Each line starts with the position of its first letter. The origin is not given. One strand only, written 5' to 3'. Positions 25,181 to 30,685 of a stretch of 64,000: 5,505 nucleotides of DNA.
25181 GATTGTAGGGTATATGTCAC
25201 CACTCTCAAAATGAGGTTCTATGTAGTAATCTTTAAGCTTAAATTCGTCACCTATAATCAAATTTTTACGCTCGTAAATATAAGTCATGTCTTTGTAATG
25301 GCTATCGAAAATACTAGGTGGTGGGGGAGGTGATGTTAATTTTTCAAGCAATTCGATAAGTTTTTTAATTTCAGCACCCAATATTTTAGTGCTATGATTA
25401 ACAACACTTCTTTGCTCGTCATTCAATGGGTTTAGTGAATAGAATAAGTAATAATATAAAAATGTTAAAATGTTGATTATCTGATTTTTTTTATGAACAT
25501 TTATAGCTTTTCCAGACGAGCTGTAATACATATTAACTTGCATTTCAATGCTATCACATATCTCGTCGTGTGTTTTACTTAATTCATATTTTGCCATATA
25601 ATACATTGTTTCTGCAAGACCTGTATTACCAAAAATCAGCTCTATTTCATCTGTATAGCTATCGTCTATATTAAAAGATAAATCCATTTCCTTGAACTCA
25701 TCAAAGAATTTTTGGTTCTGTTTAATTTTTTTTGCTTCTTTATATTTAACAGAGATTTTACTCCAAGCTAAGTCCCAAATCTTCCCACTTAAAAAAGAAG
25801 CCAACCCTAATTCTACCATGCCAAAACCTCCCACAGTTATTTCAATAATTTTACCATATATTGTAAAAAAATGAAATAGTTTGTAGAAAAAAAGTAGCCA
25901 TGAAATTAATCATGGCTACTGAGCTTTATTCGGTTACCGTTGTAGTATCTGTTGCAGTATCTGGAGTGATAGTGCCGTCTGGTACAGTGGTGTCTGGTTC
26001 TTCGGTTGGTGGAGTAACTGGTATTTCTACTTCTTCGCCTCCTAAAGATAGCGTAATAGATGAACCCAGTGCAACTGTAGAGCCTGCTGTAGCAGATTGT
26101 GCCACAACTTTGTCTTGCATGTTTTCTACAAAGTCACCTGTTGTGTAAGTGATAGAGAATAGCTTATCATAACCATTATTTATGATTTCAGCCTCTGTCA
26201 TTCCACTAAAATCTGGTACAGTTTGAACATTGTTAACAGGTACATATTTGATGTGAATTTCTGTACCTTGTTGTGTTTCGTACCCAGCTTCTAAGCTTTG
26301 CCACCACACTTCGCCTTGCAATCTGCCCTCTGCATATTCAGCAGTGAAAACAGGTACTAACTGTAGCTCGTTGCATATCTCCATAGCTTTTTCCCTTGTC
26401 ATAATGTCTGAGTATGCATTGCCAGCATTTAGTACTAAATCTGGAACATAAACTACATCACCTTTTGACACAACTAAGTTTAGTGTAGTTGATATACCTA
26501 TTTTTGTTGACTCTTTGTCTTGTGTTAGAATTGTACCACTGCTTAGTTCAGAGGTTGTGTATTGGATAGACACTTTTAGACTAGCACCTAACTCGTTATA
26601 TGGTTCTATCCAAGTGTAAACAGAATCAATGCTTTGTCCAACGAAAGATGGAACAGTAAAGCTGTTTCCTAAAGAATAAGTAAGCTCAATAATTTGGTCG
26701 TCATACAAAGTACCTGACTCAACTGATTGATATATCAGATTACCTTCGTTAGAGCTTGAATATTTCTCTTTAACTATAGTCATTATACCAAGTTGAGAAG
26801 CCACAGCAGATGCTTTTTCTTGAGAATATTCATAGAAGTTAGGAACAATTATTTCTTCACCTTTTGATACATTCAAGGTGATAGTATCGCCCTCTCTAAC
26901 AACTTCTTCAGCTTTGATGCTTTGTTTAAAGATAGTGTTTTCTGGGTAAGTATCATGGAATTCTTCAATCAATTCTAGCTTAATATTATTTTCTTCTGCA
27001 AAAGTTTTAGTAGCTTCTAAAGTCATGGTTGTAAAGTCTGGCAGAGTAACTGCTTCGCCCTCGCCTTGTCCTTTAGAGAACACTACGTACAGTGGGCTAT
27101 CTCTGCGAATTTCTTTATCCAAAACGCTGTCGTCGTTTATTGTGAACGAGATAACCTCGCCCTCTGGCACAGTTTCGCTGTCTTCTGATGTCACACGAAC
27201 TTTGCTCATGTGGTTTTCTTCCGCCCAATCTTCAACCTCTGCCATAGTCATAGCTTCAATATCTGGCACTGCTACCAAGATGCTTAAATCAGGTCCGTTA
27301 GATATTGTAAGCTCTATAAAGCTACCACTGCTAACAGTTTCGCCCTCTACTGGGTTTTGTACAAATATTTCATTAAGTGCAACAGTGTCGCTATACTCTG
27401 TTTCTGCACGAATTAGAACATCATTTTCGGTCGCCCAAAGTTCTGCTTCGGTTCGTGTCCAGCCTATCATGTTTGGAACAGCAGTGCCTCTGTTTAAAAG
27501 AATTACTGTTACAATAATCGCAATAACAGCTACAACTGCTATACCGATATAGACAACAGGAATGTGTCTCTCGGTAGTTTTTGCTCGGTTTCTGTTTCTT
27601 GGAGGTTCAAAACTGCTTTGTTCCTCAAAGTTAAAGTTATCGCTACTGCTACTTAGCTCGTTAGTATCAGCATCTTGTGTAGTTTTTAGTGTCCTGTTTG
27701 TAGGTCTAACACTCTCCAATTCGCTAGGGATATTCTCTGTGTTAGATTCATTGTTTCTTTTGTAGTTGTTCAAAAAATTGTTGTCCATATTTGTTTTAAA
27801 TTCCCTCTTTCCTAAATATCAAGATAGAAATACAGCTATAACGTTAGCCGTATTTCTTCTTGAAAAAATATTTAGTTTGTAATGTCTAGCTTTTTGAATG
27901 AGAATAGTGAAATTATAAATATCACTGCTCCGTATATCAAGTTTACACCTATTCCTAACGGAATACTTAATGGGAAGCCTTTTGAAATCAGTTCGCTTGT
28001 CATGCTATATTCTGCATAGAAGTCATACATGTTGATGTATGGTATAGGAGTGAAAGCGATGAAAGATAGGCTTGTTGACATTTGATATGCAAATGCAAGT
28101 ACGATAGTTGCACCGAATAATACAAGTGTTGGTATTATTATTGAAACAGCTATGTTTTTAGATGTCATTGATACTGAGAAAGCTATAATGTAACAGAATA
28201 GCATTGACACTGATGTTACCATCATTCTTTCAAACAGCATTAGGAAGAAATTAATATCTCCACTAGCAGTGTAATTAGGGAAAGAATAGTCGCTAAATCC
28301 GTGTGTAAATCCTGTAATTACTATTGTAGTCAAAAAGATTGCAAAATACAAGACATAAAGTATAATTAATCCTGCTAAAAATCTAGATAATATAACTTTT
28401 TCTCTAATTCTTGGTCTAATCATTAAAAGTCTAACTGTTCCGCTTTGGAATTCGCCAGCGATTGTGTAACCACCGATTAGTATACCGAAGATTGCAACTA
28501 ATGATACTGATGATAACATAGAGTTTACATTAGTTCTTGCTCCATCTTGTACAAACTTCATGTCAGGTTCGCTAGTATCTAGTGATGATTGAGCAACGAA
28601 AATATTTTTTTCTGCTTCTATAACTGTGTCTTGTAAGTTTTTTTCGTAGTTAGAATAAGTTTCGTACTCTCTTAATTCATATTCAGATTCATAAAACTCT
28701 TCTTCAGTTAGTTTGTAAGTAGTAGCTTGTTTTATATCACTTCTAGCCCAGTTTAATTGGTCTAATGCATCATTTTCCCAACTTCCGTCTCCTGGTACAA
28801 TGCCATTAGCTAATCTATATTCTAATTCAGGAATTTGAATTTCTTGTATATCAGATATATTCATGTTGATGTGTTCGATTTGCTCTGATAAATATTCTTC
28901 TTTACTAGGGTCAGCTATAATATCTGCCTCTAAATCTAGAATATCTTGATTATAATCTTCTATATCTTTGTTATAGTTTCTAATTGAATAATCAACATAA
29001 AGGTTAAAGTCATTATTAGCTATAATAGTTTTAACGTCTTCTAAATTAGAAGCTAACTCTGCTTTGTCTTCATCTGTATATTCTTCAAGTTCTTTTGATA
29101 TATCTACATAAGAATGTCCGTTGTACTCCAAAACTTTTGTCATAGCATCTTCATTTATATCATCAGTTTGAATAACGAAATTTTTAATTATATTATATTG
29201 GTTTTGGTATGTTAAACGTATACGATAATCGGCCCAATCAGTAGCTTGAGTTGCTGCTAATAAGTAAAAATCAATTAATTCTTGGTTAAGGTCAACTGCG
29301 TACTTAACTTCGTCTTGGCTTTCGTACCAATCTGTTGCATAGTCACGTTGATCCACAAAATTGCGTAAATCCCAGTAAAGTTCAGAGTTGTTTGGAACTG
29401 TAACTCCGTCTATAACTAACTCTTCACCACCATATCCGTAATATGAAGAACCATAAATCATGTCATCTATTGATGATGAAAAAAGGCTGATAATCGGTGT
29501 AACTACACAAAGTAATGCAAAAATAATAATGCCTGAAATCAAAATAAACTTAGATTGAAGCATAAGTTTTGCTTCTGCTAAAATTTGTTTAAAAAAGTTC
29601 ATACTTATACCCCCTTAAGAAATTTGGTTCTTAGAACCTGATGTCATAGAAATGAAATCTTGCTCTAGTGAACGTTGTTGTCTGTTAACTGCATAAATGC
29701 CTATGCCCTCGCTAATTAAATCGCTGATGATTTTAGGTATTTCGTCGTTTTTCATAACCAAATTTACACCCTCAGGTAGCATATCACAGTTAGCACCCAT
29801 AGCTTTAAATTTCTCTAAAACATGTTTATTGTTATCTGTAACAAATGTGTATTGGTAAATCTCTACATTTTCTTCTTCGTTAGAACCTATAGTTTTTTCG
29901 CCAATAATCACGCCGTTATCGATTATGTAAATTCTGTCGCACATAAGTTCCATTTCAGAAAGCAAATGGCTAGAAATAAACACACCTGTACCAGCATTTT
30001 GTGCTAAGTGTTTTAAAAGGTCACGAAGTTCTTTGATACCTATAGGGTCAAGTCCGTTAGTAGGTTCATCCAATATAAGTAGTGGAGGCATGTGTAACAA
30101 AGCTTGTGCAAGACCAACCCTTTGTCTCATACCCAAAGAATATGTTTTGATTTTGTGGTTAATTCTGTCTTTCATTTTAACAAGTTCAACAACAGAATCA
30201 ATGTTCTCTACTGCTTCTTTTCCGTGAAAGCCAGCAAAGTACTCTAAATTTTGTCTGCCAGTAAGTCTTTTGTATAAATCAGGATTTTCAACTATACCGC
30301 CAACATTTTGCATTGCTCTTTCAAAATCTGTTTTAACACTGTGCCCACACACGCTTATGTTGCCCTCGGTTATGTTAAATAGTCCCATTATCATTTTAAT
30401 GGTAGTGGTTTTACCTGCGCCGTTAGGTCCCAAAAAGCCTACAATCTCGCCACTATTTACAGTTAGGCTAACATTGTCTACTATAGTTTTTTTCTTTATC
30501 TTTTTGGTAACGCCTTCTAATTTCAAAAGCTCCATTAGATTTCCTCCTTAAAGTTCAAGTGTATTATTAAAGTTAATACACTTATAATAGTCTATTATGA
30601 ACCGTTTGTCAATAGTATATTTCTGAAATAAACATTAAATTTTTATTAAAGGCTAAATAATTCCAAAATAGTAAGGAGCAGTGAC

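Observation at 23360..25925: Stand-alone NACHT (bacterial NLR-like) NTPase with unknown N-terminal domain and pentapeptide-repeat sensor: candidate single-gene antiphage defence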

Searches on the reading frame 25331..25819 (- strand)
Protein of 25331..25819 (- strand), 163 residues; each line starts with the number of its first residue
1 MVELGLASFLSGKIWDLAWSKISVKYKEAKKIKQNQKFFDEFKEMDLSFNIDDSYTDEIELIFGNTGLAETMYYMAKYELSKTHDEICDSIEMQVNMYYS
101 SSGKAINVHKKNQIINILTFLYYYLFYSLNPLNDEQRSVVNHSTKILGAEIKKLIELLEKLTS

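Call 30: find_homologous_proteins(query=A1, max_evalue=0.01)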
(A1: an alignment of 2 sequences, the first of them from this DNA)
Query A1 (2 sequences): 537 candidates shared short words with the query, none scored E <= 0.01.

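Call 55: find_related_loci(query=A1, collection=metagenome_contigs, flank=8000)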
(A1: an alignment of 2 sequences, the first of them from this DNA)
Query A1 (163 aa) in metagenome_contigs; peptide patterns used: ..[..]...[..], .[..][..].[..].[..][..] (x = any residue, [..] = any of these).
600 stretches matched a pattern, but none encodes a relative of the query by tblastn (E <= 1e-3).

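Call 56: find_related_loci(query=A1, collection=viral_contigs, flank=8000)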
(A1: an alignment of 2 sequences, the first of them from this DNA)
Query A1 (163 aa) in viral_contigs; peptide patterns used: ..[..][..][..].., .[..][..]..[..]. (x = any residue, [..] = any of these).
535 stretches matched a pattern, but none encodes a relative of the query by tblastn (E <= 1e-3).

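Call 68: search_solved_structures(query=A1, max_evalue=10)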
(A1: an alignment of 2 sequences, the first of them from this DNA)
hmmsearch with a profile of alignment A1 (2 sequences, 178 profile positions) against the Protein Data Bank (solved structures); distinct sequences matched with E-value up to 10: 4.
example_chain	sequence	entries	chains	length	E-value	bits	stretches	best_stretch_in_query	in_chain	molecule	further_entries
10lm_Z0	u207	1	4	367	0.082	15.9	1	39-138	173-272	FlaA2-associated protein FlaAP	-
5ncm_B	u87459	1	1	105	0.19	14.7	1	61-105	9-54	Serine/threonine-protein kinase CBK1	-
9v2v_F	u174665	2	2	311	0.35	13.8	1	78-138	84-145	Transcriptional regulatory protein SDS3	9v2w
4c46_A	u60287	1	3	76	5.4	10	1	132-170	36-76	GENERAL CONTROL PROTEIN GCN4, GENERAL CONTROL PROTEIN GCN4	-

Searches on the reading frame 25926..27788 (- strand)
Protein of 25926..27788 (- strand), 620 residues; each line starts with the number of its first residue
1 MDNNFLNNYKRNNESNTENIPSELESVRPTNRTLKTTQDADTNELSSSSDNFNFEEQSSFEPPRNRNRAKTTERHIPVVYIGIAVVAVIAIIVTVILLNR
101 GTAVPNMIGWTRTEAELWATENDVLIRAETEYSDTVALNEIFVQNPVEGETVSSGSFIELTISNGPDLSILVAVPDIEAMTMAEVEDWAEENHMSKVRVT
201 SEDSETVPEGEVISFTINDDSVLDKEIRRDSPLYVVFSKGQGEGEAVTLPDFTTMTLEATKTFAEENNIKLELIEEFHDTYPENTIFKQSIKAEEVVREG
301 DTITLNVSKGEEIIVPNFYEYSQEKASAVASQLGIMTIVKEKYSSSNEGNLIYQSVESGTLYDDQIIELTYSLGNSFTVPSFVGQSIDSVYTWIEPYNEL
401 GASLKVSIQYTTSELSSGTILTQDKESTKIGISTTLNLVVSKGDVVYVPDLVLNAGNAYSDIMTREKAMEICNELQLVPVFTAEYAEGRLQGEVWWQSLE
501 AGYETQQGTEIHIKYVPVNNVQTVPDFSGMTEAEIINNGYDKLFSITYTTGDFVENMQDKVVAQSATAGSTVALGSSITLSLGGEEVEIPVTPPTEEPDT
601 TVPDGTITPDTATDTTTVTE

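Call 17: search_protein_families(library=pfam, proteins=[window:25929-27788:-], max_evalue=0.001)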
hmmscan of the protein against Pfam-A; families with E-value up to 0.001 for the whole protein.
window:25929-27788:- (620 aa): 3 families
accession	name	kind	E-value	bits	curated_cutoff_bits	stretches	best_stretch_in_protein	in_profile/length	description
PF03793.24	PASTA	-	6.8e-56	186.5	23.2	5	247-309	1-64/64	PASTA domain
PF22783.1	BapA_N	-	0.00044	20.4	27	0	294-327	40-74/123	BapA, prefix-like domain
PF25158.1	ABCA11_C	-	0.00092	19.5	27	0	183-210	9-36/55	ABC transporter A family member 11-like, C-terminal domain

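Call 40: find_encoding_contigs(protein=window:25926-27788:-, flank=10000)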
Protein window:25926-27788:- (620 aa): no gene with exactly this product is on record in the collection.

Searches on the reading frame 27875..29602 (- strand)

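Call 17: search_protein_families(library=pfam, proteins=[window:27875-29602:-], max_evalue=0.001)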
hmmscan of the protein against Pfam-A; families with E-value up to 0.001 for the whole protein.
window:27875-29602:- (576 aa): 2 families
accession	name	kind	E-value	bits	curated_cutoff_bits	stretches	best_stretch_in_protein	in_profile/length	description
PF12679.13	ABC2_membrane_2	-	3.9e-12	46.4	27.2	1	318-573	38-282/283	ABC-2 family transporter protein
PF12730.13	ABC2_membrane_4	-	2.2e-09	38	27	1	357-495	49-175/179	ABC-2 family transporter protein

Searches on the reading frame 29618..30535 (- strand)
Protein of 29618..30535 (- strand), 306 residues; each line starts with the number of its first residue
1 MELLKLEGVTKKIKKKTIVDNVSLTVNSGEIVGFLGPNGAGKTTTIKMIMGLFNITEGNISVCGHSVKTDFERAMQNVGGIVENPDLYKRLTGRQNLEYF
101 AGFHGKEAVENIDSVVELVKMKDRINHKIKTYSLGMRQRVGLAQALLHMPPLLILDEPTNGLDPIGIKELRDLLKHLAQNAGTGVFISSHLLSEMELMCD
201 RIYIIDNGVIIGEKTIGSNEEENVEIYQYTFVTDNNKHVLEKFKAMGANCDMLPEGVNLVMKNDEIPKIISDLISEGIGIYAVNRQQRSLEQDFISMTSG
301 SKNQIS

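Call 17: search_protein_families(library=pfam, proteins=[window:29618-30535:-], max_evalue=0.001)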
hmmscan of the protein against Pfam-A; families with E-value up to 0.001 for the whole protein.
window:29618-30535:- (306 aa): 2 families
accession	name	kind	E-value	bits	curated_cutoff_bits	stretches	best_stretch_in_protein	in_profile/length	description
PF00005.33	ABC_tran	-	1.4e-32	113.6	25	1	20-160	2-137/137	ABC transporter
PF13304.12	AAA_21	-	8.9e-14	52.7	27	1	68-193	166-301/304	AAA domain, putative AbiEii toxin, Type IV TA system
